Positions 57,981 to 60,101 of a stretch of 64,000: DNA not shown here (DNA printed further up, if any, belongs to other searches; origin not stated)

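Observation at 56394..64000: Complete DprE1/DprE2/UbiA-type lipid-linked pentofuranose (arabinofuranose-like) donor pathway with GT-C transferase in a myxobacterium-like genome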

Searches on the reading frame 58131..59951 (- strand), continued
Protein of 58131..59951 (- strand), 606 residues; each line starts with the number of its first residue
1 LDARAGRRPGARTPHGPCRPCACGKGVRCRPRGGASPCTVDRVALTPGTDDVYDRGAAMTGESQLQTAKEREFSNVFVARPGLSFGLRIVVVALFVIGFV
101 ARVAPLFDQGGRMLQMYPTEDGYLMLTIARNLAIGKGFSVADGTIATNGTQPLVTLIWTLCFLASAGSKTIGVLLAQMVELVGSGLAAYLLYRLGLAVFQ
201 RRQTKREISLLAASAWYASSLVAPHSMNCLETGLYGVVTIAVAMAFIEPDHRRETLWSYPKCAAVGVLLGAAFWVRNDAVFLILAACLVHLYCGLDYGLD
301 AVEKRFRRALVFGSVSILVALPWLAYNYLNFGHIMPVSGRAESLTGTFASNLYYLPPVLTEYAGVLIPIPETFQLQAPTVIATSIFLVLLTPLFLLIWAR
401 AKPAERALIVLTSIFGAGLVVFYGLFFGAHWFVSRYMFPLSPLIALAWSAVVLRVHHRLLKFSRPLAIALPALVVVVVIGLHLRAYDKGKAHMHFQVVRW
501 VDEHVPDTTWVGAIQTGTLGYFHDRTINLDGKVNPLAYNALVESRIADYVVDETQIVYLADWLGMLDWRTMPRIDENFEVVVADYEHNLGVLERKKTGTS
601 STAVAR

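Call 50: fold_search(model_id=the predicted structure, library=pdb)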
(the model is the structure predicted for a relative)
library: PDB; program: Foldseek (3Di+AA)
matches with E <= 10: 653; with E <= 0.001: 28
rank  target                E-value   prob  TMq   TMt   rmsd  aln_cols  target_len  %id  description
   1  8agc_A                6.7e-08  1.00  0.57  0.46  14.2       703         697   13  Structure of yeast oligosaccharylransferase complex with lipid-linked oligosaccharide and non-acceptor peptide bound (released 2022-12-07)
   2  5f15                  1.4e-07  1.00  0.57  0.58   7.3       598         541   13  Crystal Structure of ArnT from Cupriavidus metallidurans bound to Undecaprenyl phosphate (released 2016-02-17)
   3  3waj                  1.9e-07  1.00  0.46  0.34  15.3       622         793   12  Crystal structure of the Archaeoglobus fulgidus oligosaccharyltransferase (O29867_ARCFU) complex with Zn and sulfate (released 2013-10-30)
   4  7e9s_A                2.3e-07  1.00  0.50  0.35  11.4       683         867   11  Archaeal oligosaccharyltransferase AglB from Archaeoglobus fulgidus in complex with an inhibitory peptide and a dolich (released 2021-09-08)
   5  9n9j_I                2.8e-07  1.00  0.49  0.40  11.2       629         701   13  Structure of a GRP94 folding intermediate engaged with a CCDC134- and FKBP11-bound secretory translocon (released 2025-11-19)
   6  3wak                  4.6e-07  1.00  0.51  0.35  10.6       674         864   12  Crystal structure of the Archaeoglobus fulgidus oligosaccharyltransferase (O29867_ARCFU) in the apo form (released 2013-10-30)
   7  9dlf_C                6.2e-07  1.00  0.51  0.46   7.1       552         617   17  Arabinosyltransferase AftB in complex with Fab_B3 (released 2025-06-25)
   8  8if8_C                6.8e-07  1.00  0.51  0.48   8.7       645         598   15  Arabinosyltransferase AftA (released 2023-05-31)
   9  6gxc_A                1.3e-06  1.00  0.46  0.37   9.5       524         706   12  Bacterial oligosaccharyltransferase PglB in complex with an inhibitory peptide and a reactive lipid-linked oligosaccha (released 2018-11-14)
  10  8age_A                1.6e-06  1.00  0.58  0.50   9.9       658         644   12  Structure of yeast oligosaccharylransferase complex with acceptor peptide bound (released 2022-12-07)
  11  8b6l_I                2.0e-06  1.00  0.51  0.42  10.5       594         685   14  Subtomogram average of the human Sec61-TRAP-OSTA-translocon (released 2022-12-07)
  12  5ezm                  2.2e-06  1.00  0.56  0.57   6.8       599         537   12  Crystal Structure of ArnT from Cupriavidus metallidurans in the apo state (released 2016-02-17)
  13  5ogl_A                2.2e-06  1.00  0.48  0.39  10.7       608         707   12  Structure of bacterial oligosaccharyltransferase PglB in complex with an acceptor peptide and an lipid-linked oligosac (released 2017-10-25)
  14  9dlh                  2.6e-06  1.00  0.52  0.48   6.7       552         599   17  donor substrate analog-bound AftB (released 2025-06-25)
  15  8if8_B                3.3e-06  1.00  0.52  0.47   8.7       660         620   14  Arabinosyltransferase AftA (released 2023-05-31)
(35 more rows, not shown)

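Call 52: search_solved_structures(query=L084:1501-2961:-, max_evalue=0.01, show_alignments=1)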
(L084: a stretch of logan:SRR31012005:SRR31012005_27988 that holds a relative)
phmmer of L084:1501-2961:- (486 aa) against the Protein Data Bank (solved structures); distinct sequences matched with E-value up to 0.01: 2.
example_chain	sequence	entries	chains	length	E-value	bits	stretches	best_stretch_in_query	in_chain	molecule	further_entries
8j8j_D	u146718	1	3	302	4.7e-31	111.5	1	195-374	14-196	Decaprenyl-phosphate phosphoribosyltransferase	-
8j8k_A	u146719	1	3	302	1.5e-21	80.2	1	195-374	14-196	Decaprenyl-phosphate phosphoribosyltransferase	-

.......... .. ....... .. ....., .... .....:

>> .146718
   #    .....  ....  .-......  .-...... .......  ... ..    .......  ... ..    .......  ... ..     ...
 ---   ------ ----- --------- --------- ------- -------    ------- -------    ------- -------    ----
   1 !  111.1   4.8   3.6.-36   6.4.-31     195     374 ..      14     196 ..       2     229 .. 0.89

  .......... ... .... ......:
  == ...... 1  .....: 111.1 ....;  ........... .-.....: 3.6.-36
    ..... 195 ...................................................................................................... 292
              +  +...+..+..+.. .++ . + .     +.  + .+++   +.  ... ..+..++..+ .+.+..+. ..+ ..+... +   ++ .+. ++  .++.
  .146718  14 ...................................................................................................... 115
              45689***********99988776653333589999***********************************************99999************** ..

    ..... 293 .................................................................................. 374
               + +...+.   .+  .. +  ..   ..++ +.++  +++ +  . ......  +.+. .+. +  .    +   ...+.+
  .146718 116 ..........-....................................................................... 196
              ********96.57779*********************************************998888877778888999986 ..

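Call 55: search_dna_similar(query=L084:1501-2961:-, collection=plasmids, mode=protein, max_rows=25)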
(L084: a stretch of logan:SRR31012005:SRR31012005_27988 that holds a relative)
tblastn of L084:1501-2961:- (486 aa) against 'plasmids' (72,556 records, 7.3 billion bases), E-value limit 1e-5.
Records with a match: 105; places in all: 106; records where one place covers at least 80% of the query: 81.
Best place of each record, by identity: <60% 105.
By first word of the organism name: Rhizobium 36; Sinorhizobium 5; Azospirillum 4; Salipiger 3; Cereibacter 3; Burkholderia 3; Sphingomonadaceae 3; Mesorhizobium 3; Vibrio 3; Rhodovulum 2; and 33 more.
By predicted mobility (MOB-suite, as given by PLSDB): non-mobilizable 74; conjugative 21; mobilizable 10.
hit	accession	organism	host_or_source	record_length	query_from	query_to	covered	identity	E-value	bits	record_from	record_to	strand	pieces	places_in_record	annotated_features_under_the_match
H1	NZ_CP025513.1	Neorhizobium sp. SOG26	Oryza glumipatula,Whole ...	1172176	16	471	94%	47.8%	7e-100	336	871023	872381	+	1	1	none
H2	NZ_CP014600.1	Salipiger sp. CCB-MM3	mangrove soil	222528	3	474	97%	46.0%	7e-104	347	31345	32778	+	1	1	UbiA family prenyltransferase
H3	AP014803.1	Rhodovulum sulfidophilum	-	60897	15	485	97%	45.6%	7e-104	347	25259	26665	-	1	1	prenyltransferase family protein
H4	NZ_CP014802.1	Salipiger profundus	single cell,environmental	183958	17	470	93%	46.7%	5e-110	365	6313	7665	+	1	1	UbiA family prenyltransferase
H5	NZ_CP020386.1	Rhodovulum sp. MB263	cell culture,mud flat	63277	12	485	98%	44.6%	1e-109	364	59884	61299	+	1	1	UbiA family prenyltransferase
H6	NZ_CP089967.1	Cereibacter azotoformans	Owen's River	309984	17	475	94%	45.0%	6e-101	339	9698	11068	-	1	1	UbiA family prenyltransferase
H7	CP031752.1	Cereibacter sphaeroides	cell culture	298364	17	475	94%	45.0%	2e-100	338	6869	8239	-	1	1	UbiA family prenyltransferase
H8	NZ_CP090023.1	Cereibacter azotoformans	cell culture,Aquaculture sediment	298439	17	475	94%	45.0%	2e-100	338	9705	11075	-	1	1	UbiA family prenyltransferase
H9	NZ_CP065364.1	Ruegeria sp. SCSIO 43209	Galaxea fascicularis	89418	12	475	95%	44.3%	2e-107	358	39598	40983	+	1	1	UbiA family prenyltransferase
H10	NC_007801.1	Jannaschia sp. CCS1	-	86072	11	471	95%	44.5%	2e-101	340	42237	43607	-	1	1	UbiA family prenyltransferase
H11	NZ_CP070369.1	Paracoccus methylovorus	whole organism,grassland soil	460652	7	482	98%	42.8%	2e-101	341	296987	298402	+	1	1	UbiA family prenyltransferase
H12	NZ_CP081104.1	Ruegeria conchae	-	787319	12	471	95%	43.9%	2e-106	355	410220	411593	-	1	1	UbiA family prenyltransferase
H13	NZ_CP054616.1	Azospirillum oryzae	cell culture,soil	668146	17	484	96%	42.9%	2e-101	340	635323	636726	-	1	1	UbiA family prenyltransferase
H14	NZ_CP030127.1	Indioceanicola profundi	sediment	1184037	5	471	96%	42.9%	7e-85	293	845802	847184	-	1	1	none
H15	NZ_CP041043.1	Paracoccus sp. AK26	pure culture,Hexachlorocyclohexane ...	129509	11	483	97%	42.3%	5e-103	345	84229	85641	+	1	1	UbiA family prenyltransferase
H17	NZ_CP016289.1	Rhizobium leguminosarum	Vavilovia formosa,cell culture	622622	8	483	98%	41.7%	1e-102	343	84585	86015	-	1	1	UbiA family prenyltransferase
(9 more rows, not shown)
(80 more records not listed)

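Call 56: get_annotated_region(hit=H4, flank=8000)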
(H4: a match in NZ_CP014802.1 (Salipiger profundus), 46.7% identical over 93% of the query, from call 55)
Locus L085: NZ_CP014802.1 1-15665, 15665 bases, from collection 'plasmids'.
description: Salipiger profundus strain JLT2016 plasmid pTPRO6, complete sequence
organism: Salipiger profundus (NCBI taxid 1229727)
taxonomy: Bacteria; Pseudomonadota; Alphaproteobacteria; Rhodobacterales; Roseobacteraceae; Salipiger; Salipiger profundus
host: -; source: single cell,environmental; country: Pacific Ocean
typing (MOB-suite, as given by PLSDB): mobilizable; replicon rep_cluster_252; relaxase MOBP
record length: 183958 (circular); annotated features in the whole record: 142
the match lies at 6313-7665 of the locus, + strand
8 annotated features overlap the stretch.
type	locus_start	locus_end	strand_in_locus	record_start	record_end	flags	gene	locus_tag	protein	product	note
CDS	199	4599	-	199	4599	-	-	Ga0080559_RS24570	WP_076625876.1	M10 family metallopeptidase C-terminal domain-containing protein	-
CDS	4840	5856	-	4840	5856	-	-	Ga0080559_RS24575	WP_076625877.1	NAD-dependent epimerase/dehydratase family protein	-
CDS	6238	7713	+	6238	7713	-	-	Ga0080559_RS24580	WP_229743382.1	UbiA family prenyltransferase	-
CDS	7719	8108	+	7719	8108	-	-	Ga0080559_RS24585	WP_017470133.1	GtrA family protein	-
CDS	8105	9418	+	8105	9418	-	-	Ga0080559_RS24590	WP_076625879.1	FAD-binding oxidoreductase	-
CDS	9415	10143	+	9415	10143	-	-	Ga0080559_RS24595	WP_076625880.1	SDR family oxidoreductase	-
CDS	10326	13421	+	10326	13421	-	-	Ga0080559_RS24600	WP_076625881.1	calcium-binding protein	-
CDS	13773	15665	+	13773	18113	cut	-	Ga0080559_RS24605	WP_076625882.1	calcium-binding protein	-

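Call 57: get_annotated_region(hit=H17, flank=8000)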
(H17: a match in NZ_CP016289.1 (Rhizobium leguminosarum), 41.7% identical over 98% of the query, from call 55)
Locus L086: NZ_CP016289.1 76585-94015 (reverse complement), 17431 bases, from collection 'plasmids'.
description: Rhizobium leguminosarum strain Vaf10 plasmid unnamed2, complete sequence
organism: Rhizobium leguminosarum (NCBI taxid 384)
taxonomy: Bacteria; Pseudomonadota; Alphaproteobacteria; Hyphomicrobiales; Rhizobiaceae; Rhizobium; Rhizobium leguminosarum
host: -; source: Vavilovia formosa,cell culture; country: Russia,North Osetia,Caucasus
typing (MOB-suite, as given by PLSDB): non-mobilizable
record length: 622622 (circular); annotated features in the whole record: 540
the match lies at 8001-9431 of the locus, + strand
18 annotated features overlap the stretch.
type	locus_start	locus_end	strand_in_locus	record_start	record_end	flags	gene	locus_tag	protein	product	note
CDS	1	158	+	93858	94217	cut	-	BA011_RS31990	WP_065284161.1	hypothetical protein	-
CDS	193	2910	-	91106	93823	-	-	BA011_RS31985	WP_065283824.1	response regulator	GO:0000160 - phosphorelay signal transduction system [Evidence IEA]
CDS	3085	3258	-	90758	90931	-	-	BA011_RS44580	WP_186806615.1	hypothetical protein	-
CDS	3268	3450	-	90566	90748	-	-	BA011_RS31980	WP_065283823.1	hypothetical protein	-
CDS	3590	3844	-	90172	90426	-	-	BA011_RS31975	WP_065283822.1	DUF2934 domain-containing protein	-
CDS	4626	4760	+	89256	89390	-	-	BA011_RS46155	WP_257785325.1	hypothetical protein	-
CDS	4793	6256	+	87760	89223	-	-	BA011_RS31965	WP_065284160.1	phospholipase D-like domain-containing protein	-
CDS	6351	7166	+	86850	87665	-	-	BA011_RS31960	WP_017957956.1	endonuclease/exonuclease/phosphatase family protein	-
CDS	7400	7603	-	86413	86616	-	-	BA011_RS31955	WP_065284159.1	hypothetical protein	-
CDS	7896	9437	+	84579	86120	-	-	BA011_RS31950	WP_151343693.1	UbiA family prenyltransferase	-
CDS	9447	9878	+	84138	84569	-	-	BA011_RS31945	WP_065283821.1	GtrA family protein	-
CDS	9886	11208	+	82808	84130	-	-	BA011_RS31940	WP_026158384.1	FAD-binding oxidoreductase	-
CDS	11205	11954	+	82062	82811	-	-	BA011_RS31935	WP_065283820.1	SDR family oxidoreductase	-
CDS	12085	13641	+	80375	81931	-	-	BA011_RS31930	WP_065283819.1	hypothetical protein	-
CDS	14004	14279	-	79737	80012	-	-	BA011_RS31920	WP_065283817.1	hypothetical protein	-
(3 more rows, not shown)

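Call 65: search_dna_similar(query=L084:1501-2961:-, collection=phages, mode=protein, max_rows=15, max_evalue=0.001)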
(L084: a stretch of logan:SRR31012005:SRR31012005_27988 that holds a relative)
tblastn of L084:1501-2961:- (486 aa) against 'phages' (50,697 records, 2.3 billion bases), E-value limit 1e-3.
Records with a match: 1; places in all: 1; records where one place covers at least 80% of the query: 0.
Best place of each record, by identity: <60% 1.
By first word of the organism name: Bacteriophage 1.
By host as written in the record: - 1.
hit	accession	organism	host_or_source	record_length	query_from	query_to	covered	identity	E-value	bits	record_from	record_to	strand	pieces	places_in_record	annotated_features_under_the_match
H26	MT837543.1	Bacteriophage sp.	human fecal samples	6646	195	408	44%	34.1%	5e-28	124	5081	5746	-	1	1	record has no annotation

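Call 66: search_dna_similar(query=P0001, collection=plasmids, mode=protein, max_rows=15, max_evalue=0.001)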
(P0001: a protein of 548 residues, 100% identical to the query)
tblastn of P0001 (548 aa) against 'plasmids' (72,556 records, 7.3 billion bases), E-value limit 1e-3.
Records with a match: 5; places in all: 5; records where one place covers at least 80% of the query: 5.
Best place of each record, by identity: <60% 5.
By first word of the organism name: Rhodovulum 2; Kovacikia 1; Ruegeria 1; Jannaschia 1.
By predicted mobility (MOB-suite, as given by PLSDB): non-mobilizable 4; mobilizable 1.
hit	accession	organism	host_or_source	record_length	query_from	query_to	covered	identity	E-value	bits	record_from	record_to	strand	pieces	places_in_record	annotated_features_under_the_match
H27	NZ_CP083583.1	Kovacikia minuta CCNUW1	cell culture,fresh water lake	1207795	27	536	93%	41.5%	1e-99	338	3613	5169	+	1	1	record has no annotation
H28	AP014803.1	Rhodovulum sulfidophilum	-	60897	36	537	92%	38.2%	2e-72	258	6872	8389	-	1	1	hypothetical protein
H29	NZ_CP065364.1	Ruegeria sp. SCSIO 43209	Galaxea fascicularis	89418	32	538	93%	37.8%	3e-77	273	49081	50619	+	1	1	hypothetical protein | class I SAM-dependent methyltransferase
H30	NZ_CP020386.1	Rhodovulum sp. MB263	cell culture,mud flat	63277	36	537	92%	37.8%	1e-72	259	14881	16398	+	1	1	hypothetical protein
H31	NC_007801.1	Jannaschia sp. CCS1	-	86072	32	537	92%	36.3%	8e-72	257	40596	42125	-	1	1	hypothetical protein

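Call 67: get_annotated_region(hit=H31, flank=9000)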
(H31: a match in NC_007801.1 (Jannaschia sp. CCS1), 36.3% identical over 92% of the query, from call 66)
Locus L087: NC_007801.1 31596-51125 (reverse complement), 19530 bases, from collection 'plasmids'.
description: Jannaschia sp. CCS1 plasmid p1, complete sequence
organism: Jannaschia sp. CCS1 (NCBI taxid 290400)
taxonomy: Bacteria; Pseudomonadota; Alphaproteobacteria; Rhodobacterales; Roseobacteraceae; Jannaschia; Jannaschia sp. CCS1
host: -; source: -; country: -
typing (MOB-suite, as given by PLSDB): mobilizable; replicon rep_cluster_1029; relaxase MOBQ
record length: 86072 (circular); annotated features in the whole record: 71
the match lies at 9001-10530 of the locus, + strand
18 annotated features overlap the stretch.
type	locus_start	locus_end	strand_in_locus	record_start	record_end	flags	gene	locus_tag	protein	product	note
CDS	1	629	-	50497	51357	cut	-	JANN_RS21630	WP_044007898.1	hypothetical protein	-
CDS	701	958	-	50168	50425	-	-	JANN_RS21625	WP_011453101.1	hypothetical protein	-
CDS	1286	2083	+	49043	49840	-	-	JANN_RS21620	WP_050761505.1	WecB/TagA/CpsF family glycosyltransferase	-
CDS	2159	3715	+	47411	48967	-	-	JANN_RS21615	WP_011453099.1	O-antigen ligase family protein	-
CDS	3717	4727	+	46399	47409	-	-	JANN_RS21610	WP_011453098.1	glycosyltransferase family 2 protein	-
CDS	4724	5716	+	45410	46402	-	-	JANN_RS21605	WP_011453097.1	glycosyltransferase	-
CDS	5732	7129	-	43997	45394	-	-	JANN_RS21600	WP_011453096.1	oligosaccharide flippase family protein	-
CDS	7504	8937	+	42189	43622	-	-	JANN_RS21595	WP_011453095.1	UbiA family prenyltransferase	-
CDS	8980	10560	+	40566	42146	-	-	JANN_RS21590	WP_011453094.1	hypothetical protein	-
CDS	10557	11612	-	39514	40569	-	-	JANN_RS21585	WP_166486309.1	glycosyltransferase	-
CDS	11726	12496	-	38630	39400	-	-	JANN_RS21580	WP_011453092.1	FkbM family methyltransferase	-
CDS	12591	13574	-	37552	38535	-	galE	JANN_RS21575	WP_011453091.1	UDP-glucose 4-epimerase GalE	GO:0006012 - galactose metabolic process [Evidence IEA]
CDS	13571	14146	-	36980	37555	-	-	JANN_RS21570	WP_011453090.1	HAD-IIIA family hydrolase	-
CDS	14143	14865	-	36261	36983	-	-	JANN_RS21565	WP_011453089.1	nucleotidyltransferase family protein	-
CDS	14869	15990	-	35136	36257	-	-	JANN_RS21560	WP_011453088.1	NAD-dependent epimerase/dehydratase family protein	-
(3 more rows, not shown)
